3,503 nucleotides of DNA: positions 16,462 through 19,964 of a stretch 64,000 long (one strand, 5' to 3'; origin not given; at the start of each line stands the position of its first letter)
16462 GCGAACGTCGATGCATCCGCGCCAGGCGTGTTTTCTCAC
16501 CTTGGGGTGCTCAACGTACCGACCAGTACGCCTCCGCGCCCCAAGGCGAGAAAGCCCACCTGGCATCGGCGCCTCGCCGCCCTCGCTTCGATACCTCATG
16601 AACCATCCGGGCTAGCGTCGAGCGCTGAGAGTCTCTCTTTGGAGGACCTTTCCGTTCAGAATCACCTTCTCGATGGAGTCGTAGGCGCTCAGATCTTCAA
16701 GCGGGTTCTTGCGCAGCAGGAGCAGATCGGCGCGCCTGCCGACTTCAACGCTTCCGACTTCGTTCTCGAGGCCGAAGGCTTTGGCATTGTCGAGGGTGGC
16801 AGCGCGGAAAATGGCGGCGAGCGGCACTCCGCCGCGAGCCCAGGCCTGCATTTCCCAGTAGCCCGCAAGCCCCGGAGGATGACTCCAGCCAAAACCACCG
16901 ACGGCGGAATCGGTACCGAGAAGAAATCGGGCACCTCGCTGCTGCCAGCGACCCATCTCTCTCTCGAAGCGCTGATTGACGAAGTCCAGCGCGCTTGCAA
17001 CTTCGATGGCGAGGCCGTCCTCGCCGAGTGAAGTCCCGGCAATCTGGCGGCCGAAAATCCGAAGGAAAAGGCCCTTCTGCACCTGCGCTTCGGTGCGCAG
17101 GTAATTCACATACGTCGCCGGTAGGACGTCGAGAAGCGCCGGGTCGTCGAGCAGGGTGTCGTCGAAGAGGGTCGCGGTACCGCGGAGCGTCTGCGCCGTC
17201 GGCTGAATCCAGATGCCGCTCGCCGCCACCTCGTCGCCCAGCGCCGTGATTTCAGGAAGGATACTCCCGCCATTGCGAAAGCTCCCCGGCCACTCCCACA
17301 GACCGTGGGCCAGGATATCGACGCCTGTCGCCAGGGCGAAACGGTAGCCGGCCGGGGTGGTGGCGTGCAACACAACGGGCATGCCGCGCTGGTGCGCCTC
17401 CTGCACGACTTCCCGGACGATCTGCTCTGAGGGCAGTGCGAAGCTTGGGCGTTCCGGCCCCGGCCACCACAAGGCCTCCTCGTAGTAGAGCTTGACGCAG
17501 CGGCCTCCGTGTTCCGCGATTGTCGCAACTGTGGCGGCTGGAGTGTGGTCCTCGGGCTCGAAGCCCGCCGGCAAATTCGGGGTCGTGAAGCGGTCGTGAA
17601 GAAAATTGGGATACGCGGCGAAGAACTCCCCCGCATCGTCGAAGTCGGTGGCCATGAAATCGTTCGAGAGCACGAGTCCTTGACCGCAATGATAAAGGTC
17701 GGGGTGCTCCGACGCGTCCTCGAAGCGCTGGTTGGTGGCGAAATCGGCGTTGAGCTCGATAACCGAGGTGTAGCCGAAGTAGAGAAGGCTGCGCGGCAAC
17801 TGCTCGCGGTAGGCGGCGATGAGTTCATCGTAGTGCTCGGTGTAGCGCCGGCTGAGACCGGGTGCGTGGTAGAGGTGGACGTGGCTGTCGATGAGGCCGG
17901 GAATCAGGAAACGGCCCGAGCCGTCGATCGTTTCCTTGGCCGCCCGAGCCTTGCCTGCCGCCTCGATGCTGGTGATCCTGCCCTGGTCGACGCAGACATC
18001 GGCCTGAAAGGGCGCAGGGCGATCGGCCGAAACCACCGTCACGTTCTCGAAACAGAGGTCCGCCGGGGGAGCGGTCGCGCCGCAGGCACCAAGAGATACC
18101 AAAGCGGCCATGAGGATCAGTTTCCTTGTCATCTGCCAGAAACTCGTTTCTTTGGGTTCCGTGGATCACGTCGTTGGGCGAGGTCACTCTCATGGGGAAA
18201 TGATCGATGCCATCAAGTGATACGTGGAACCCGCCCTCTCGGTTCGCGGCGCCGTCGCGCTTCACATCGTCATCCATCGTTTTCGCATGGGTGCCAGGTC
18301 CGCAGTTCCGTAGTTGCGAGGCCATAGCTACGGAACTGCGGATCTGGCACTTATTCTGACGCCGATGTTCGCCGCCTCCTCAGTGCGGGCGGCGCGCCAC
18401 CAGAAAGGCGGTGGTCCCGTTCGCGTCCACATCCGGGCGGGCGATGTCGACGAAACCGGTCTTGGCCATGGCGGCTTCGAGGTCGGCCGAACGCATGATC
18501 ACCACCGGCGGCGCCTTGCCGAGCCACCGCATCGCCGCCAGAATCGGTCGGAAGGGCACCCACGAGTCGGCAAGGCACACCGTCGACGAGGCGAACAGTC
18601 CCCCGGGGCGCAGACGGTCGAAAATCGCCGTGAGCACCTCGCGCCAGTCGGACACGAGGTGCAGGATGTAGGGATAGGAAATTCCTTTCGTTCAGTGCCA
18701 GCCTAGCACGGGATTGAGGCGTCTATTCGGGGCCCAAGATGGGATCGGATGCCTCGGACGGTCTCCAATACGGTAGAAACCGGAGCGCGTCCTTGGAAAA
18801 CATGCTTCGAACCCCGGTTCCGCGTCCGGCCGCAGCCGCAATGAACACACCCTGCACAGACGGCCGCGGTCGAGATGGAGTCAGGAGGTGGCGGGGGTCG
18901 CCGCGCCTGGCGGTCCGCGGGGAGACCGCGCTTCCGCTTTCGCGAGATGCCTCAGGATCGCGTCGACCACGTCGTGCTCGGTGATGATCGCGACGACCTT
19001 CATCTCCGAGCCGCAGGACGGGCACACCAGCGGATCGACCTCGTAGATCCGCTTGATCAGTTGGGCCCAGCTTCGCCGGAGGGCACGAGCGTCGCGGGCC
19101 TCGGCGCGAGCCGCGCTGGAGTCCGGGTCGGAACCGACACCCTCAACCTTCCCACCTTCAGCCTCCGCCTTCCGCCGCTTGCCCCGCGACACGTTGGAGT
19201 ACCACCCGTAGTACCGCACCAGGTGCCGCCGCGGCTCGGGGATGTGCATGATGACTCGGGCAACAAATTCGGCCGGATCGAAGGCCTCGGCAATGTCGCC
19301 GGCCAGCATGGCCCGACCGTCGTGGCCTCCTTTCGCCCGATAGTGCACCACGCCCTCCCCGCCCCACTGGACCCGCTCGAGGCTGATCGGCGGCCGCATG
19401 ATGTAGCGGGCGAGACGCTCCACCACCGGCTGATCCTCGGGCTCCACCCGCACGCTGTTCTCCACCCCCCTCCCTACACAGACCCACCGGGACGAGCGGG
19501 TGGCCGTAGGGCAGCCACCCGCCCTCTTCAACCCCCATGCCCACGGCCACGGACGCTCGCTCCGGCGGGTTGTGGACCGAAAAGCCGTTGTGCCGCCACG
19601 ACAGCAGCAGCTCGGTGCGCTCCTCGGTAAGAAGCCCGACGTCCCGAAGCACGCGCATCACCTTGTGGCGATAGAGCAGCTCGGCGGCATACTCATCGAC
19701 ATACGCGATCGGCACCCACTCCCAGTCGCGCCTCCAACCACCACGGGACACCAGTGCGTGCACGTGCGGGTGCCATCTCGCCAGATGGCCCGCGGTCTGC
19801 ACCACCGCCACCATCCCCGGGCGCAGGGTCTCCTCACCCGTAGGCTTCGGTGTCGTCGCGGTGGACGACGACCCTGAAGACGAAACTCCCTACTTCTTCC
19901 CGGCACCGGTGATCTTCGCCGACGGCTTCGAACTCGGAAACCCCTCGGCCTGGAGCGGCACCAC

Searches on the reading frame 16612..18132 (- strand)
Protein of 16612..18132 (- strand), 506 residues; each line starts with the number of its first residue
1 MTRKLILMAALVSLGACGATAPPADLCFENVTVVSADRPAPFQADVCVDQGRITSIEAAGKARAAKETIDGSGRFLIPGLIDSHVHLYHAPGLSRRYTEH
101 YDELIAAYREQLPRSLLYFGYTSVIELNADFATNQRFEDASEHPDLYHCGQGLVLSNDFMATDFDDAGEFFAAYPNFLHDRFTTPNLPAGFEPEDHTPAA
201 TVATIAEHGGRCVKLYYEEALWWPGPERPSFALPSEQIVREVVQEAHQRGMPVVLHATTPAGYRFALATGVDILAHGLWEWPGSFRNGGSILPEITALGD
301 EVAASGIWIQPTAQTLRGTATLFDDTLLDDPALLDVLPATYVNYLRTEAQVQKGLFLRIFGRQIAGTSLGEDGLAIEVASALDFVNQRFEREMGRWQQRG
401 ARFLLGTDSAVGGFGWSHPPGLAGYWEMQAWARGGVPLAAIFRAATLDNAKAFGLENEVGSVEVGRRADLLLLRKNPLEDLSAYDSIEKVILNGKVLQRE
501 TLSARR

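Call 29: search_protein_families(library=pfam, proteins=[window:16612-18132:-], max_evalue=0.001)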
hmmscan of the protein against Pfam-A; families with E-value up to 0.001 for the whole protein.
window:16612-18132:- (506 aa): 2 families
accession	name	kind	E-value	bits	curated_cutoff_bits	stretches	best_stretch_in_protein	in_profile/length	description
PF01979.26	Amidohydro_1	-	4.6e-22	79.2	25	1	75-496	1-344/345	Amidohydrolase family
PF07969.17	Amidohydro_3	-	1.6e-18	67.9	29.7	2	393-497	359-471/472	Amidohydrolase family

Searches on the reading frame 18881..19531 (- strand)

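Call 29: search_protein_families(library=pfam, proteins=[window:18881-19531:-], max_evalue=0.001)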
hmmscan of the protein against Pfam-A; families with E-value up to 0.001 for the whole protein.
window:18881-19531:- (216 aa): 1 family
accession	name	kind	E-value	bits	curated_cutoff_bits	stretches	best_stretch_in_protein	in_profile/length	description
PF04986.18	Y2_Tnp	-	1.6e-17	64.5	20.9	1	24-115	95-180/183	Putative transposase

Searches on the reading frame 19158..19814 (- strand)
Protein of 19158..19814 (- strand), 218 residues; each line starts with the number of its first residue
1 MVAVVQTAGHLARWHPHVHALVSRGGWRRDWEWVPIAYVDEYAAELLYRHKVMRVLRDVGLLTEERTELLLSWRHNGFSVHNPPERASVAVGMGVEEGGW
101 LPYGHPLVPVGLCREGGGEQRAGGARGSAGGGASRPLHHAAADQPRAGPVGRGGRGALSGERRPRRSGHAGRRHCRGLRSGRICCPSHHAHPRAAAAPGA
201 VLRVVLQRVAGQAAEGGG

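Call 29: search_protein_families(library=pfam, proteins=[window:19158-19814:-], max_evalue=0.001)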
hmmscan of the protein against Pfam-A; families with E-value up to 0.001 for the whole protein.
window:19158-19814:- (218 aa): 1 family
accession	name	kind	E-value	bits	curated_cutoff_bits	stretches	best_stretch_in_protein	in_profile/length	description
PF04986.18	Y2_Tnp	-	2.6e-05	24.8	20.9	1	1-59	2-63/183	Putative transposase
